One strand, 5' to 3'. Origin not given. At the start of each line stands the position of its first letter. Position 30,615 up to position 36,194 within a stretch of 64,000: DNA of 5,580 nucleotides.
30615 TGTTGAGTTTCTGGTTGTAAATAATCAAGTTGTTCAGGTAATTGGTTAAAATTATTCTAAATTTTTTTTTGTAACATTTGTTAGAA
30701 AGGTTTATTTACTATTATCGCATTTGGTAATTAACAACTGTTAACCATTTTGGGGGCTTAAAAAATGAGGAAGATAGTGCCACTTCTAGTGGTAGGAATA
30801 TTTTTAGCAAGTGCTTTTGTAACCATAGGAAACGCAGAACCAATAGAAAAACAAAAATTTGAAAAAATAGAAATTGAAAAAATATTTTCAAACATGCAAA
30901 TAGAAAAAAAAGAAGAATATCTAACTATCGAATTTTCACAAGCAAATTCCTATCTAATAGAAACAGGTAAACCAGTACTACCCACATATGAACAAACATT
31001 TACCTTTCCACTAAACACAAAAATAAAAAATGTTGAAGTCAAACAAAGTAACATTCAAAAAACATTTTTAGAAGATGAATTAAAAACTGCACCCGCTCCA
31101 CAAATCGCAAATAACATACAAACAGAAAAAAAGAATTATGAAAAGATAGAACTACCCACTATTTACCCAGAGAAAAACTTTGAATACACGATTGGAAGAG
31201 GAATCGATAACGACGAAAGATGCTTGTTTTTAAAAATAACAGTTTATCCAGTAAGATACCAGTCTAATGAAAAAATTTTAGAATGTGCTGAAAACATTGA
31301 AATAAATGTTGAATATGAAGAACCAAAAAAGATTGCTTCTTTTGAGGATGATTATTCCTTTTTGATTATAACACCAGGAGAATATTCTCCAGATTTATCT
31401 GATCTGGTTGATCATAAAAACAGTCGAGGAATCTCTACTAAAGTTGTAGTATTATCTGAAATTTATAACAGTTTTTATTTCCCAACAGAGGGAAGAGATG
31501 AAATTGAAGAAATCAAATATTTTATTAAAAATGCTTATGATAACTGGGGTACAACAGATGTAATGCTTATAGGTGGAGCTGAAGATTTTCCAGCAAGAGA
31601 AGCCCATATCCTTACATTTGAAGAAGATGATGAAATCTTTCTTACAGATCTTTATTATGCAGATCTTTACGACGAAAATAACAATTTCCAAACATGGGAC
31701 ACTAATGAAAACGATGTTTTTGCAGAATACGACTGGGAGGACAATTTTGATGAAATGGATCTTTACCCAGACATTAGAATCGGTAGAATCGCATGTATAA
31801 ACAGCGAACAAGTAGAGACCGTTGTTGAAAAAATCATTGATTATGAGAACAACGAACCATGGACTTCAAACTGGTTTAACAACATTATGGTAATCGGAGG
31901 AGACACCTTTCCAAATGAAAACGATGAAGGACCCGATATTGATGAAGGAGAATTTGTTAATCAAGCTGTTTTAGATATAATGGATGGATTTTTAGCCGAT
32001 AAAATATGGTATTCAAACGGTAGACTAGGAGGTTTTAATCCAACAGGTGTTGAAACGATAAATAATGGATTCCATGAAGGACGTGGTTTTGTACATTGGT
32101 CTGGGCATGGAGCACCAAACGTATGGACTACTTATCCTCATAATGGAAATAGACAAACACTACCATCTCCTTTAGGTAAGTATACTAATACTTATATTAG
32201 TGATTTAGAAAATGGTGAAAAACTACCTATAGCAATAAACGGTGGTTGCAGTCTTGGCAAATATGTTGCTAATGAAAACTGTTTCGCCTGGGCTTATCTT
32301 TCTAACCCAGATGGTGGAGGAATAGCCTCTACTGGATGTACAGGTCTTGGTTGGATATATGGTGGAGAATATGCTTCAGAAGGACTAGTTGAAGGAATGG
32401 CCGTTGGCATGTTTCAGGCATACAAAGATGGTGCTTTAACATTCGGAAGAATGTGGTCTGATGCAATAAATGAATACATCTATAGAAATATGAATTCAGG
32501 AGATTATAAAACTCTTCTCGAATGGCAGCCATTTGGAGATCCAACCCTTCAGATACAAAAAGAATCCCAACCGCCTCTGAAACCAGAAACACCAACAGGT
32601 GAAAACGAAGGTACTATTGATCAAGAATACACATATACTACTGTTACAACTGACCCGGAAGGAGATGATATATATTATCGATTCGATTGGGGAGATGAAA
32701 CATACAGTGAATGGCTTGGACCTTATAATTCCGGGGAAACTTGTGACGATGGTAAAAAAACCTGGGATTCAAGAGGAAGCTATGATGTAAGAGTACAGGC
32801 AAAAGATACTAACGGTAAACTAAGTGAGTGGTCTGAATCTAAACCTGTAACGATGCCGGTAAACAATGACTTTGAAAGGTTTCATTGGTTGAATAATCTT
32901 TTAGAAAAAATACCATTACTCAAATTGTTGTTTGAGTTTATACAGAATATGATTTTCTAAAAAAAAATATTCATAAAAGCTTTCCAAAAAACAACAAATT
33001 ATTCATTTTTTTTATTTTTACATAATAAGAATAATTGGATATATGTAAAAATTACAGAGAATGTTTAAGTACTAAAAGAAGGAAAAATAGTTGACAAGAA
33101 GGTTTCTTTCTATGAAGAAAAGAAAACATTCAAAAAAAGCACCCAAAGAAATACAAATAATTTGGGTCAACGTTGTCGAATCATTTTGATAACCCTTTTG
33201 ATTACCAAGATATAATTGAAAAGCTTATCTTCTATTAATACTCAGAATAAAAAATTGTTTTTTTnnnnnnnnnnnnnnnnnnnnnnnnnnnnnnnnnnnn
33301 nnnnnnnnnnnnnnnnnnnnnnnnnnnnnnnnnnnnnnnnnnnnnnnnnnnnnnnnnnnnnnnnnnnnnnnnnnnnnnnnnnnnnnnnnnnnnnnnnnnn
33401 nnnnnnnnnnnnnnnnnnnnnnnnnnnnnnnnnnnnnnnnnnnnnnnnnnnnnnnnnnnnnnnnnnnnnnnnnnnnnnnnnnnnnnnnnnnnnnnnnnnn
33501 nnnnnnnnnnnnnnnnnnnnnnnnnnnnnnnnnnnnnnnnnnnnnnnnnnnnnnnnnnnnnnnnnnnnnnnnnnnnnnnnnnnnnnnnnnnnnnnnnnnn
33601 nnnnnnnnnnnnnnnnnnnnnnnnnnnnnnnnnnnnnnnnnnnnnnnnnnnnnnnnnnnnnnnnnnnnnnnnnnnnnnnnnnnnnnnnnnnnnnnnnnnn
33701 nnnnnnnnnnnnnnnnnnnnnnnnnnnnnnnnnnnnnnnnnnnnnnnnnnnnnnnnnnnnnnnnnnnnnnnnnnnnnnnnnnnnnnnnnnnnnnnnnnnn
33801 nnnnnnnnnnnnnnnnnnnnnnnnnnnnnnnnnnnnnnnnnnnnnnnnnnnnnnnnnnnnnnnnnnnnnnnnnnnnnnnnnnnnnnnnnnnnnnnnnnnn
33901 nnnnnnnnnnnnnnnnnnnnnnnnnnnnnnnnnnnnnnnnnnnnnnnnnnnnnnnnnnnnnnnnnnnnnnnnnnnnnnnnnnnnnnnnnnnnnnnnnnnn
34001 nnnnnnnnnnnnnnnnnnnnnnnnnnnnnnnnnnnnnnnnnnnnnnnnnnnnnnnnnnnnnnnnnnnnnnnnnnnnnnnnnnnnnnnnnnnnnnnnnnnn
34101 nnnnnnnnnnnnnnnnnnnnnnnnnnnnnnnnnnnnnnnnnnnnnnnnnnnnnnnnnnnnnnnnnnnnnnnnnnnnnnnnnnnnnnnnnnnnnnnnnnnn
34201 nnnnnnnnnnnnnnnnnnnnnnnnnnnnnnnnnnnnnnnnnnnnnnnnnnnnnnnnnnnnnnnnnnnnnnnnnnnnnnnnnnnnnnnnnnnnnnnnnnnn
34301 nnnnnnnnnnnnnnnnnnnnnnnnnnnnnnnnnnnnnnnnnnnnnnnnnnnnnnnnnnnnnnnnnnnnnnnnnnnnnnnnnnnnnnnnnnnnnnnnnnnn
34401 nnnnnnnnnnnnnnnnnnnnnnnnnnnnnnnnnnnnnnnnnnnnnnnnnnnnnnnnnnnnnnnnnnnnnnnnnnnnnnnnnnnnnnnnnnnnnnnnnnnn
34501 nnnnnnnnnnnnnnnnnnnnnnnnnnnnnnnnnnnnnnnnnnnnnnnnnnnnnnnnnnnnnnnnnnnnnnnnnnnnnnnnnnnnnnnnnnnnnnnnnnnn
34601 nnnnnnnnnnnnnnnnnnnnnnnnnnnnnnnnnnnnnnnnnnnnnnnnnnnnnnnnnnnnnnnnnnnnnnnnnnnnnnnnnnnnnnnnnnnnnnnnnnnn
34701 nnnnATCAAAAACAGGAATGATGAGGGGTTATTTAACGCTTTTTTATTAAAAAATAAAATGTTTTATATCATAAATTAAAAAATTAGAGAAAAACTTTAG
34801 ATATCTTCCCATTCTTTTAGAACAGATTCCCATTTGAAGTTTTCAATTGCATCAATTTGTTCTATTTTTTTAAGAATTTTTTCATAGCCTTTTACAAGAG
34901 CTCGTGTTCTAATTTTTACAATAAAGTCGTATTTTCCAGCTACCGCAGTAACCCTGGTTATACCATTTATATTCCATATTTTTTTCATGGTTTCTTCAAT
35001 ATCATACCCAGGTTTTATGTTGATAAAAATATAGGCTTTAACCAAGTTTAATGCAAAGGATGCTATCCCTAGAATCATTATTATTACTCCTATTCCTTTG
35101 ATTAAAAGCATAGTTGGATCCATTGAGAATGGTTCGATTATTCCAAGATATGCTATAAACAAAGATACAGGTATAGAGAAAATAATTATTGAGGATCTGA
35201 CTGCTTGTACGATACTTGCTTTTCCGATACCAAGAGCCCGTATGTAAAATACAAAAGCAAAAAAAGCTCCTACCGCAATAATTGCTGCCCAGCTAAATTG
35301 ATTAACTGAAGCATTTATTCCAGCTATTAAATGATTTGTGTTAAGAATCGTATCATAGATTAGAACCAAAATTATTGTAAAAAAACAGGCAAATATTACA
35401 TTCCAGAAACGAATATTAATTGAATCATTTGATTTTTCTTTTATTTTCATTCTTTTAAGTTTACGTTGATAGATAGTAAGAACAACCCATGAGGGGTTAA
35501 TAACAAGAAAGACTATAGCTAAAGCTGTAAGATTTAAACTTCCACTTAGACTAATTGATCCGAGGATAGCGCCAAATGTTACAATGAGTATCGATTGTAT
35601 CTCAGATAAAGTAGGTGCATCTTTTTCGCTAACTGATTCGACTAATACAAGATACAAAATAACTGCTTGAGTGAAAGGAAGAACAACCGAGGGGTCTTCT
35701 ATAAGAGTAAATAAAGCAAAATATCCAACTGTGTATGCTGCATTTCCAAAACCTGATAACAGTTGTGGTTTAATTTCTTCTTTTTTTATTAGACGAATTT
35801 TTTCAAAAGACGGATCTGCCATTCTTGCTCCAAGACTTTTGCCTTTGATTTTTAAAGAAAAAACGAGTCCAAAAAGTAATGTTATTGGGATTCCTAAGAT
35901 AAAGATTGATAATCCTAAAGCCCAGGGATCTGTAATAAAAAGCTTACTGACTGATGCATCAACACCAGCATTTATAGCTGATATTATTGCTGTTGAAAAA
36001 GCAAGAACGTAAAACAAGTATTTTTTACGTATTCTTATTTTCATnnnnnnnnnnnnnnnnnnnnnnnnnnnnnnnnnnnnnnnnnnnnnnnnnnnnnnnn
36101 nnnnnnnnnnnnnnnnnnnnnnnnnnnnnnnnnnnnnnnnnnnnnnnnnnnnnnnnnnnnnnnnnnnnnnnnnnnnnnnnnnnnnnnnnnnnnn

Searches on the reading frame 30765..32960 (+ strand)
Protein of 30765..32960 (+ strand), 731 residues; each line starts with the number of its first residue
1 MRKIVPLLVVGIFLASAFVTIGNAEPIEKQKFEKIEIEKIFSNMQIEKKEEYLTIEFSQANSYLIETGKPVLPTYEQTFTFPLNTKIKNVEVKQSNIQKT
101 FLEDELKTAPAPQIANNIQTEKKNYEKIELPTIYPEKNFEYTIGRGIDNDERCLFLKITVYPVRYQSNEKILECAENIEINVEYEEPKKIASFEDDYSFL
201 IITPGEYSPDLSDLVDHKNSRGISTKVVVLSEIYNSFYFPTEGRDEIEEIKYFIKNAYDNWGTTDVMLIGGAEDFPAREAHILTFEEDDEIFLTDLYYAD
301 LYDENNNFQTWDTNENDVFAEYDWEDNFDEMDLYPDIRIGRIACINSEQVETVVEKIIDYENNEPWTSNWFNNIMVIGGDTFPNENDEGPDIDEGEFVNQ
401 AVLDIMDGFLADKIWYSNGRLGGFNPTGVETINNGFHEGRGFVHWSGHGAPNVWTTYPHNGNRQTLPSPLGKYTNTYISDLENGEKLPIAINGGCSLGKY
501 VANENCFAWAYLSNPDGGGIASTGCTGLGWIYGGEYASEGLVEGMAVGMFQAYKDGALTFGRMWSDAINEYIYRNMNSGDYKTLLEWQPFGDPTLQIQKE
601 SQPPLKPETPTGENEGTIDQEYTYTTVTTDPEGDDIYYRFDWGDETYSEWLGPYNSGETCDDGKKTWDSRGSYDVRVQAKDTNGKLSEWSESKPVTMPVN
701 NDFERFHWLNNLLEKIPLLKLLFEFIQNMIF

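Call 12: search_protein_families(library=ncbifam, proteins=[window:30765-32960:+], max_evalue=0.00001)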
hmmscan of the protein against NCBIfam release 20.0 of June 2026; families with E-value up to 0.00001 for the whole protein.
window:30765-32960:+ (731 aa): 2 families
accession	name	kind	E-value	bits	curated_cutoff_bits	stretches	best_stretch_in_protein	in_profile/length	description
NF033707.1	T9SS_sortase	equivalog_domain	2.3e-25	88.5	420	1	194-598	364-733/1095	type IX secretion system sortase PorU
NF052324.1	PorU_rel_Nterm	equivalog_domain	1.1e-16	60.2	450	1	166-603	366-771/879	putative type IX secretion system sortase PorU2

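Call 58: search_protein_families(library=pfam, proteins=[window:30765-32960:+], max_evalue=0.001)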
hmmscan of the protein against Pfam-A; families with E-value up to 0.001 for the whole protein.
window:30765-32960:+ (731 aa): 2 families
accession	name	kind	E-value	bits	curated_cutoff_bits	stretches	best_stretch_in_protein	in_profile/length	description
PF01364.23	Peptidase_C25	-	2.7e-63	214.9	23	1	199-596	1-373/374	Peptidase family C25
PF00801.26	PKD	-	3.9e-05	24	23.5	1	625-689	20-75/80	PKD domain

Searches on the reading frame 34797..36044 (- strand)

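Call 43: search_protein_families(library=ncbifam, proteins=[window:34797-36044:-], max_evalue=1e-10)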
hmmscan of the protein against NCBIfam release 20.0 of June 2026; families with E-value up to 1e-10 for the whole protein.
window:34797-36044:- (415 aa): 0 families

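Call 58: search_protein_families(library=pfam, proteins=[window:34797-36044:-], max_evalue=0.001)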
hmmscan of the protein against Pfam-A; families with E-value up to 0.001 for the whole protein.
window:34797-36044:- (415 aa): 1 family
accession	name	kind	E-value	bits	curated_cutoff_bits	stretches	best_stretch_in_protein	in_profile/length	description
PF01037.27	AsnC_trans_reg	-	8.9e-07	29.2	25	1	340-410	2-72/73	Lrp/AsnC ligand binding domain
